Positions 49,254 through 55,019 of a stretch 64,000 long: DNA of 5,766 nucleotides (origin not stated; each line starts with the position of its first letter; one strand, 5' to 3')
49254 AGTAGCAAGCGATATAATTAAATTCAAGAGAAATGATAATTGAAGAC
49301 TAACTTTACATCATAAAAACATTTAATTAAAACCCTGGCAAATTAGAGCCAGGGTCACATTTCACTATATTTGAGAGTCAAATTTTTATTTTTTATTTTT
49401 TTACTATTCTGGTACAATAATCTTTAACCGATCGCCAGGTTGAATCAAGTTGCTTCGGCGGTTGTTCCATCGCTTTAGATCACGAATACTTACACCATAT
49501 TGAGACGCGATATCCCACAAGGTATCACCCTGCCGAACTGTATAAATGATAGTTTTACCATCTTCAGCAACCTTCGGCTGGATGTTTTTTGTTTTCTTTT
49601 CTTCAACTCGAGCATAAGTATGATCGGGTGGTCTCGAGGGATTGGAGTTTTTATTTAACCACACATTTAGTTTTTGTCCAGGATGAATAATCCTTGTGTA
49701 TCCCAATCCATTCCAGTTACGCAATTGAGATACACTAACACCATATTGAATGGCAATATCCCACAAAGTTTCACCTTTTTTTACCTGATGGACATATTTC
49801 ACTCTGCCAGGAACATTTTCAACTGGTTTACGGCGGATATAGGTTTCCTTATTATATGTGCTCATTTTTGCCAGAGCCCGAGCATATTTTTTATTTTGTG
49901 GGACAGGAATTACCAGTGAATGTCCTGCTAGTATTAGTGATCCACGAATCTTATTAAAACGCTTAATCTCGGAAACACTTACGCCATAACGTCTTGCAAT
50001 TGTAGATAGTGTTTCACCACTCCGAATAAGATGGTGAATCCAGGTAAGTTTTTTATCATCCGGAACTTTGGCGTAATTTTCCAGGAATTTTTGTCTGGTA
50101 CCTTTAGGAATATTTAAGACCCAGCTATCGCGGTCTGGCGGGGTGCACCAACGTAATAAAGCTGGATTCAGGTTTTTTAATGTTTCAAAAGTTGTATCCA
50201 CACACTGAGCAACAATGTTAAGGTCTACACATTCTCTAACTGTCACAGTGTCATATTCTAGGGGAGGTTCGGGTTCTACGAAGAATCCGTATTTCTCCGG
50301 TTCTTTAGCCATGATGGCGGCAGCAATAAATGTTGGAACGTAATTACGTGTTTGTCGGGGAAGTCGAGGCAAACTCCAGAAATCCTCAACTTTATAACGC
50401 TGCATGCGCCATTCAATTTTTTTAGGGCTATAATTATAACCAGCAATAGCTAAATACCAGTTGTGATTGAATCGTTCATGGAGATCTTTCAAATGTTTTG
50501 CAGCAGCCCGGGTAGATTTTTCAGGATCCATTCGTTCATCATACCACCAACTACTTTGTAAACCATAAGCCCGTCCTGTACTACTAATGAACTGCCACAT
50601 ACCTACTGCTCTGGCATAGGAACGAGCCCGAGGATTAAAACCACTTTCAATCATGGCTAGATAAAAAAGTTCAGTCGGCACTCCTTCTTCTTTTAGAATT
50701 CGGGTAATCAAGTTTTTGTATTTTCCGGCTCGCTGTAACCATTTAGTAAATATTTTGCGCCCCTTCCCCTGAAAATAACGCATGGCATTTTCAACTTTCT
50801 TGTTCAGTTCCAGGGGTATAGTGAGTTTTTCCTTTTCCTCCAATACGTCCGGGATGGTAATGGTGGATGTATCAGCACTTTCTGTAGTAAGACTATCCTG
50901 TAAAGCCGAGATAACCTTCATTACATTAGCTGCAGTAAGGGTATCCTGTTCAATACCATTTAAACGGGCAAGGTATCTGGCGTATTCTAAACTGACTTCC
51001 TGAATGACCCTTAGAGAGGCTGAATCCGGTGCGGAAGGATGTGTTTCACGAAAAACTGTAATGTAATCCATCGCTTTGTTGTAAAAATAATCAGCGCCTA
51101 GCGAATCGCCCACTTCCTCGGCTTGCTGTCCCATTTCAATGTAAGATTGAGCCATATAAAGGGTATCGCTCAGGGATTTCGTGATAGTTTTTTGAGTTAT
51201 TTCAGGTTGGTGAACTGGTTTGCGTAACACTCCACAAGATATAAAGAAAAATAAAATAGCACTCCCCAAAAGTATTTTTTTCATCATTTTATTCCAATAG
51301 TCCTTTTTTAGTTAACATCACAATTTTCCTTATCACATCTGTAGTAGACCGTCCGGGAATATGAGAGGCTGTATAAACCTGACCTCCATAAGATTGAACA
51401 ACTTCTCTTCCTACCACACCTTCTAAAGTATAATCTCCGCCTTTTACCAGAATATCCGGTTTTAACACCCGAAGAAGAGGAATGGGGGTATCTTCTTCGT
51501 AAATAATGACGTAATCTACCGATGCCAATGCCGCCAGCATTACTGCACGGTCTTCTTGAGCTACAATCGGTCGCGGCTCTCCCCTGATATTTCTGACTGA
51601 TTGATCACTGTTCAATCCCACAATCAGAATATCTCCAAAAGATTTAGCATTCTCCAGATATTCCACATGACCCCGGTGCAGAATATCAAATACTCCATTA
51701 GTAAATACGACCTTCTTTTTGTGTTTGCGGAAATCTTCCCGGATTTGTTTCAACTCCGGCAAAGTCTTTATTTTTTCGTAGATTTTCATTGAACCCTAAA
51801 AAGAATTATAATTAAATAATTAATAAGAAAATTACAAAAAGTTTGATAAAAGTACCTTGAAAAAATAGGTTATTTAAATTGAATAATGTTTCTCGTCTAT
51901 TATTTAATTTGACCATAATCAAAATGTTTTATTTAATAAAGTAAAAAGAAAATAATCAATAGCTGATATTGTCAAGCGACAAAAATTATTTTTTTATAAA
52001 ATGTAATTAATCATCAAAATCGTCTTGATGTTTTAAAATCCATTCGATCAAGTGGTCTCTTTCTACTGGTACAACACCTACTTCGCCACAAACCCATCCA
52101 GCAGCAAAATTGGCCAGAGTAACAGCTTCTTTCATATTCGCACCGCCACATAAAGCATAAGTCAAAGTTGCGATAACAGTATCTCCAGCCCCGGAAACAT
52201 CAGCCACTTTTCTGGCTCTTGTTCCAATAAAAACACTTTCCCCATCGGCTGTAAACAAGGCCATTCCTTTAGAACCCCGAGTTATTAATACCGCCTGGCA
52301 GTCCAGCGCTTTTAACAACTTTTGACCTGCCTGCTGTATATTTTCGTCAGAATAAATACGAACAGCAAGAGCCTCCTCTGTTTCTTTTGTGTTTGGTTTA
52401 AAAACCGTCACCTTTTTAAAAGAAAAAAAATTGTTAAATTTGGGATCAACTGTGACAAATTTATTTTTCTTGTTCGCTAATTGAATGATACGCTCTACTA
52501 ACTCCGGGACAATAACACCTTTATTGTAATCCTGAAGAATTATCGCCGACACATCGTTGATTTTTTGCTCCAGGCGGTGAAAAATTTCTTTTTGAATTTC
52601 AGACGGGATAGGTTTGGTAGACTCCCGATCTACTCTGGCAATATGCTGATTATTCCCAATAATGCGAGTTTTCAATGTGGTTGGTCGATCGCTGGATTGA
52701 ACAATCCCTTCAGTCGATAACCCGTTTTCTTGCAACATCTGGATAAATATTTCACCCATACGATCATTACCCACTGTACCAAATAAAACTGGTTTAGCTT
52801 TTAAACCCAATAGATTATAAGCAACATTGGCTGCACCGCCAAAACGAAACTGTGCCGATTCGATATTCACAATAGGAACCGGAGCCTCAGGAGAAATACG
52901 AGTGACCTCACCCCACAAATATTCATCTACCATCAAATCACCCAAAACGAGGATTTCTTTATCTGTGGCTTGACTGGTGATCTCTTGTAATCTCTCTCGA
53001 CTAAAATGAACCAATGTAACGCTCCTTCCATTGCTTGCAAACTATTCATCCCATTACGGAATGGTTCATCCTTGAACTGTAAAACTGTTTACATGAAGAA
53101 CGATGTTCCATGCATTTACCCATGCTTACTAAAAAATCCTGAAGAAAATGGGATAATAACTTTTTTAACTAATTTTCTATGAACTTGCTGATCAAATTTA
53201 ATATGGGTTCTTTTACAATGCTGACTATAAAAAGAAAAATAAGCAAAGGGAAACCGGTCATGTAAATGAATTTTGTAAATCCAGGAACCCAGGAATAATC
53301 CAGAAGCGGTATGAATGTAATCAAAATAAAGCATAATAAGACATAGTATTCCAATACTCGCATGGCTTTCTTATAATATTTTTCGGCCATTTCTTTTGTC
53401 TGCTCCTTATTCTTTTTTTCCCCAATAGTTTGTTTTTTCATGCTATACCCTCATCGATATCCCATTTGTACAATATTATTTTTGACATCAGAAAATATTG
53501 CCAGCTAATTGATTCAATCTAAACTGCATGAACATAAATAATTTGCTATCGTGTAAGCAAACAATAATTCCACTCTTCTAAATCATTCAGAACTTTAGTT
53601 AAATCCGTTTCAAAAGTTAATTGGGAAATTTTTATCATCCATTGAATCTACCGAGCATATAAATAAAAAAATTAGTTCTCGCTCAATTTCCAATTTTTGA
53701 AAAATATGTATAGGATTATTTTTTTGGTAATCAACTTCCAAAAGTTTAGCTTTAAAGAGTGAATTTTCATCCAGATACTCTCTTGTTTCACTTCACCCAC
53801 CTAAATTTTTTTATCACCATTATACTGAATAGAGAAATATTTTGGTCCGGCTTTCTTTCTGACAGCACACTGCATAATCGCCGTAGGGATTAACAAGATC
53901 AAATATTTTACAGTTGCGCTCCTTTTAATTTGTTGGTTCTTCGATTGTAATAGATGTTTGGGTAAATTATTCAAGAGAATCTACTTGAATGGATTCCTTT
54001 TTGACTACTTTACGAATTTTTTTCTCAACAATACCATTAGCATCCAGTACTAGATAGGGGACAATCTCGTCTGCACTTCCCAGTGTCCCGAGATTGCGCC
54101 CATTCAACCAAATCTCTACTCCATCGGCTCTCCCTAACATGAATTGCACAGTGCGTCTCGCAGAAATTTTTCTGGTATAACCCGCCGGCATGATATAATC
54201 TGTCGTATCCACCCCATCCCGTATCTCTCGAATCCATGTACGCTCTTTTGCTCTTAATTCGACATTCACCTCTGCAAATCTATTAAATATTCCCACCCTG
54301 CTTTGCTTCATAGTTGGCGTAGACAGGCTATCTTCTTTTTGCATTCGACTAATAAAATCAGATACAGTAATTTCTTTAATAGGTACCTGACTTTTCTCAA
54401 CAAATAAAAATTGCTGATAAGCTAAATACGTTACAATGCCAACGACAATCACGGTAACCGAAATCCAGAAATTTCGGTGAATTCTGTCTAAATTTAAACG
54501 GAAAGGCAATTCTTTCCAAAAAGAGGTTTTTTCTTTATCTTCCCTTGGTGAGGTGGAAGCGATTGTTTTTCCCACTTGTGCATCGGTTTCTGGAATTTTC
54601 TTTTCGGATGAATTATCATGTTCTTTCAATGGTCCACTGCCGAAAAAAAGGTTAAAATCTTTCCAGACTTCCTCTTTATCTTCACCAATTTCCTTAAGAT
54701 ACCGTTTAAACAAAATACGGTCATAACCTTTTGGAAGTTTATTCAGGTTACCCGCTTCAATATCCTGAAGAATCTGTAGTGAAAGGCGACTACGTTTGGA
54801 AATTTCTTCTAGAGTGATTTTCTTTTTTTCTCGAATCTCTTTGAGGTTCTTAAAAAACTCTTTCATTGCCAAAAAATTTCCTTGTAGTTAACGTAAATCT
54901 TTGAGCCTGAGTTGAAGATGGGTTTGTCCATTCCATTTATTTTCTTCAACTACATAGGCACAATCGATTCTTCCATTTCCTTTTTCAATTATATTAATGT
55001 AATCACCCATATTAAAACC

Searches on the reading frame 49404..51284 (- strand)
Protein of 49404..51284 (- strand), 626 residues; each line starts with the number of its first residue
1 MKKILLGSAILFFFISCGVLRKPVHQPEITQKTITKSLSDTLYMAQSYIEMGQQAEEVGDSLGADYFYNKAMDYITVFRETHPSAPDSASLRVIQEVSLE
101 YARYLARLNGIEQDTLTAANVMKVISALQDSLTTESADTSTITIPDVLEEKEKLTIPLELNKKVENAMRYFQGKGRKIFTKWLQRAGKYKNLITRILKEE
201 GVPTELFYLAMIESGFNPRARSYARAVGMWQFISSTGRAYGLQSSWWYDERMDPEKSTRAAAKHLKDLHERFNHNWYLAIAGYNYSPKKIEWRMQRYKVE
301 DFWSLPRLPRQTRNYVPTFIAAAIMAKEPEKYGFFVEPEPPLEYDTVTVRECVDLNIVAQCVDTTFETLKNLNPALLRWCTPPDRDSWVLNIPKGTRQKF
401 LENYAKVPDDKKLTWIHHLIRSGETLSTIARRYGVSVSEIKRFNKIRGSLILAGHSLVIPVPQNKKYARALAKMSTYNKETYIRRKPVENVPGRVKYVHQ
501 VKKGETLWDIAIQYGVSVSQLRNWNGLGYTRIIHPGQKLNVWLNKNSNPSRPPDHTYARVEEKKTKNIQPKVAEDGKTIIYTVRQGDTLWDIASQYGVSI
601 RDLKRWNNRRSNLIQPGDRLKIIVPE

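Call 16: search_protein_families(library=ncbifam, proteins=[window:49404-51284:-], max_evalue=1e-8)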
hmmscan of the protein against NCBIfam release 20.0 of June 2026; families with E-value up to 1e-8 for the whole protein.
window:49404-51284:- (626 aa): 13 families
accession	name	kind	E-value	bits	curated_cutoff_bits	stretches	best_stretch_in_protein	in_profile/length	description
NF008050.0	PRK10783.1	equivalog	3.8e-69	233.2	508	2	147-549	65-455/457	murein transglycosylase D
NF004974.0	PRK06347.1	equivalog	4.4e-27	95.3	701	1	422-622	337-523/592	1,4-beta-N-acetylmuramoylhydrolase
TIGR02899.1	spore_safA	subfamily_domain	1.7e-24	85.5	67.85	0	583-622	1-42/44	SafA/ExsA family spore coat assembly protein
NF010495.0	PRK13914.1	equivalog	1.8e-21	76.7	647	0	563-622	184-243/481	invasion associated endopeptidase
NF042931.1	SAG1386_EF1546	equivalog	7.5e-20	71.6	80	0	563-622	94-157/158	SAG1386/EF1546 family surface-associated protein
NF010723.1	PRK14125.1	equivalog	4.8e-17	61.7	60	0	575-622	29-84/87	cell division suppressor protein YneA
NF047755.1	LIC_10271_M23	exception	3.2e-16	59.7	180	0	577-622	23-69/207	LIC_10271 family cell wall hydrolase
NF040883.1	amid_act_ActS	equivalog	1.2e-14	54.1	375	0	498-565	35-100/242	amidase activator ActS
NF041208.1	celldiv_DipM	equivalog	1.5e-12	47.4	740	0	551-622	157-227/419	cell division endopeptidase DipM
NF052398.1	Agg_Promo_Fact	equivalog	5.5e-12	46.3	170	0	498-567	30-99/202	aggregation-promoting factor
NF050804.1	CellDivDipMCaul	equivalog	6.4e-12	45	900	0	496-539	308-351/634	cell division endopeptidase DipM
TIGR02907.1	spore_VI_D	equivalog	1.1e-10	41.7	169.85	0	418-460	302-344/344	stage VI sporulation protein D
NF047373.1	BB0259_flg_lyt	exception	4.3e-10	39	234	1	189-325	548-687/705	flagellar assembly lytic transglycosylase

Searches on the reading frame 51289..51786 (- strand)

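Call 16: search_protein_families(library=ncbifam, proteins=[window:51289-51786:-], max_evalue=1e-8)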
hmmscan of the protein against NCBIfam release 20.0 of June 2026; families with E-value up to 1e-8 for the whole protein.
window:51289-51786:- (165 aa): 5 families
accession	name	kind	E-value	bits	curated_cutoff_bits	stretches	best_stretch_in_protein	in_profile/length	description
TIGR02199.1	rfaE_dom_II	equivalog_domain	2e-60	202.8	181.5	1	16-155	3-142/144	D-glycero-beta-D-manno-heptose 1-phosphate adenylyltransferase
NF008454.0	PRK11316.1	equivalog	6.4e-53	180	521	1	8-156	324-472/475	bifunctional D-glycero-beta-D-manno-heptose-7-phosphate kinase/D-glycero-beta-D-manno-heptose 1-phosphate adenylyltransferase HldE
TIGR00125.1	cyt_tran_rel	domain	4.4e-16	58.8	27.7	1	26-91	1-63/65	adenylyltransferase/cytidyltransferase family protein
TIGR01518.1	g3p_cytidyltrns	equivalog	4.7e-11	42.9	165.4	1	27-119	1-92/125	glycerol-3-phosphate cytidylyltransferase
NF001985.0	PRK00777.1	subfamily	4.3e-09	36.6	104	1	24-87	4-65/157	pantetheine-phosphate adenylyltransferase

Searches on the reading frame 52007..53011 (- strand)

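Call 16: search_protein_families(library=ncbifam, proteins=[window:52007-53011:-], max_evalue=1e-8)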
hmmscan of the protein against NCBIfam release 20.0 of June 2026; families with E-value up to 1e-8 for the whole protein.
window:52007-53011:- (334 aa): 14 families
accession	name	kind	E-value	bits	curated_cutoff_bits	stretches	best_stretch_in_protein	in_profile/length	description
TIGR02198.1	rfaE_dom_I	equivalog_domain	7e-110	367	345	1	13-323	3-312/315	D-glycero-beta-D-manno-heptose-7-phosphate kinase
NF008454.0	PRK11316.1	equivalog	7.8e-80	268.8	521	1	16-329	9-316/475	bifunctional D-glycero-beta-D-manno-heptose-7-phosphate kinase/D-glycero-beta-D-manno-heptose 1-phosphate adenylyltransferase HldE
TIGR02152.1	D_ribokin_bact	equivalog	6.3e-26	91.4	299.65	1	20-305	1-278/298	ribokinase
TIGR03168.1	1-PFK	subfamily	5.9e-22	78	216.4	1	58-304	35-278/305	hexose kinase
TIGR03828.1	pfkB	equivalog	9.8e-22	77.3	292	1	54-303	31-277/305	1-phosphofructokinase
NF008353.0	PRK11142.1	equivalog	1.4e-18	67.4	341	1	20-308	5-284/307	ribokinase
TIGR04382.1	myo_inos_iolC_N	equivalog_domain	8.7e-15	54.8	300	0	217-308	202-290/309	5-dehydro-2-deoxygluconokinase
NF053626.1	RibKinHalex1628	equivalog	3.5e-13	49.7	330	1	58-302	39-267/293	ATP-dependent ribose-1-phosphate kinase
NF006957.1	PRK09434.1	equivalog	2.4e-12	47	450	0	219-301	193-274/302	fructokinase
NF041320.1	pfkB_Halo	equivalog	3.7e-12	46.3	400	1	51-308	30-277/302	1-phosphofructokinase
NF041134.1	R1P_kin_Thcocales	equivalog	1.5e-10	41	500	1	48-312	27-267/291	ADP-dependent ribose-1-phosphate kinase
NF041164.1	NucKinThplmales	equivalog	2.5e-10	40.1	450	1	121-306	80-270/295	nucleoside kinase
NF007416.0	PRK09954.1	equivalog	1.6e-09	37.1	561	1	59-301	95-333/362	sugar kinase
NF040938.1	KDG_KDGal_kin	equivalog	7e-09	35.2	400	0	223-307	200-283/305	bifunctional 2-dehydro-3-deoxygluconokinase/2-dehydro-3-deoxygalactonokinase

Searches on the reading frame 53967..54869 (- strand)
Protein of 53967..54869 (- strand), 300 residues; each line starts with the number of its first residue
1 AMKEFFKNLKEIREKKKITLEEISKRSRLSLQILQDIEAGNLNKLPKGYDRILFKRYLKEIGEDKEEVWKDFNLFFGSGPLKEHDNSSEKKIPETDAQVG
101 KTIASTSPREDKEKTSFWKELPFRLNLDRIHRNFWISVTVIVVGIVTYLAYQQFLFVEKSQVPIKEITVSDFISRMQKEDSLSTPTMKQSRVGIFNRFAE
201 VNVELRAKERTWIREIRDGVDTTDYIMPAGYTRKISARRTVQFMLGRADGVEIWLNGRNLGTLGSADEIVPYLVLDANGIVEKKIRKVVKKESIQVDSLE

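Call 16: search_protein_families(library=ncbifam, proteins=[window:53967-54869:-], max_evalue=1e-8)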
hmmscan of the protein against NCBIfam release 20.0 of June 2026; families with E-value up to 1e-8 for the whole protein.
window:53967-54869:- (300 aa): 0 families

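Call 39: search_protein_families(library=pfam, proteins=[window:53967-54869:-], max_evalue=0.01)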
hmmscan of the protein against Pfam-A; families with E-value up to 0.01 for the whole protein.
window:53967-54869:- (300 aa): 4 families
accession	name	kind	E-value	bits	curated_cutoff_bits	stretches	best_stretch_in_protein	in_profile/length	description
PF13413.12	HTH_25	-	1.4e-09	38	24.6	1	9-67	2-61/62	Helix-turn-helix domain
PF13464.11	RodZ_C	-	2.8e-09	37.2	23.9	1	204-266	1-64/72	RodZ C-terminal domain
PF12844.13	HTH_19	-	0.00012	22.4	30.2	1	7-67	2-57/64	Helix-turn-helix domain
PF01381.28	HTH_3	-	0.00022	21.6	23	1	9-40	1-32/55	Helix-turn-helix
